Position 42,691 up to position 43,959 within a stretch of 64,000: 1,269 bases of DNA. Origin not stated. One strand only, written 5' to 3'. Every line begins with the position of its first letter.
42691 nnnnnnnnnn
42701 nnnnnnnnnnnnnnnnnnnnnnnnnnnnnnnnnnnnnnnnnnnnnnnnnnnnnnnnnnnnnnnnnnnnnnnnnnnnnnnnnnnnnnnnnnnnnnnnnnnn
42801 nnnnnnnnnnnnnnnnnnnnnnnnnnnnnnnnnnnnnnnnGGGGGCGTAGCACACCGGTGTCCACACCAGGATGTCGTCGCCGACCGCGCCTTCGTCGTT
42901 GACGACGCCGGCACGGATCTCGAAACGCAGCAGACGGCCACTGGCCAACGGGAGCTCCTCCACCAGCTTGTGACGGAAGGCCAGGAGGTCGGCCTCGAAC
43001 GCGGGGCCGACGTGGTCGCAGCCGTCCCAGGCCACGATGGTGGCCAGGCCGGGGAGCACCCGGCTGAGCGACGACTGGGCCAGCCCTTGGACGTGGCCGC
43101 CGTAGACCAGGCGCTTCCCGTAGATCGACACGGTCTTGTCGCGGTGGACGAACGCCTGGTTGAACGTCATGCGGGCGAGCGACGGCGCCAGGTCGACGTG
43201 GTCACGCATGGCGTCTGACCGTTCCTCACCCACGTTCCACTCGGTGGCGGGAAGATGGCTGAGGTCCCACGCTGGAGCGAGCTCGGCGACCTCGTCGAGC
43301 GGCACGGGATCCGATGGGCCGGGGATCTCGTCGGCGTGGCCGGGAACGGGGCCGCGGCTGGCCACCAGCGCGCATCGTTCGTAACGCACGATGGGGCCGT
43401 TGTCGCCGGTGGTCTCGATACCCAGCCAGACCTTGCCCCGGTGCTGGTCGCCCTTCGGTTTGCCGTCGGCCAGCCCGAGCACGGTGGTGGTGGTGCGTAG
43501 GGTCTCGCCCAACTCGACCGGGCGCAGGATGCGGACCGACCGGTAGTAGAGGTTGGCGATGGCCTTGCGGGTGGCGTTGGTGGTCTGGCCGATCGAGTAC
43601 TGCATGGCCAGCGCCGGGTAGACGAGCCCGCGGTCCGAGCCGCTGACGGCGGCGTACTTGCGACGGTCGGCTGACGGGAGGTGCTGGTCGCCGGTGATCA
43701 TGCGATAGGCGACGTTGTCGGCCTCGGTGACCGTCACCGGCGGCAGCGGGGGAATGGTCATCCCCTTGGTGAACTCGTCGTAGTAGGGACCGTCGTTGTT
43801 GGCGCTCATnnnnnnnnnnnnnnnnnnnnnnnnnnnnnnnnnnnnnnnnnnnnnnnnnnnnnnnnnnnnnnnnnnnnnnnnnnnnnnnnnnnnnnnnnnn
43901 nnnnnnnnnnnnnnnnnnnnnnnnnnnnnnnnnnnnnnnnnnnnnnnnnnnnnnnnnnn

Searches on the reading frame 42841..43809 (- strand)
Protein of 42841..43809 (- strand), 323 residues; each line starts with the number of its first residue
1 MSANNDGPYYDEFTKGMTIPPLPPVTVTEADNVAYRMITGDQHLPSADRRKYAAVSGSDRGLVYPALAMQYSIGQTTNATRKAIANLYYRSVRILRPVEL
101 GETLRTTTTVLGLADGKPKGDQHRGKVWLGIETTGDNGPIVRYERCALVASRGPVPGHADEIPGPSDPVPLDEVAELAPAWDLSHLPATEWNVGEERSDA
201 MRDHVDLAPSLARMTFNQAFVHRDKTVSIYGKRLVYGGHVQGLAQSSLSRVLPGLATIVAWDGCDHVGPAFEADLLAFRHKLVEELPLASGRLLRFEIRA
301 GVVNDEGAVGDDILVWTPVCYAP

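Call 42: search_protein_families(library=pfam, proteins=[window:42841-43809:-], max_evalue=0.00001)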
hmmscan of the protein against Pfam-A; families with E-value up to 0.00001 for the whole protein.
window:42841-43809:- (323 aa): 1 family
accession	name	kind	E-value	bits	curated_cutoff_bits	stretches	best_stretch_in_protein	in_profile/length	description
PF01575.25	MaoC_dehydratas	-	6.5e-06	26.2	27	0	22-119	13-110/123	MaoC like domain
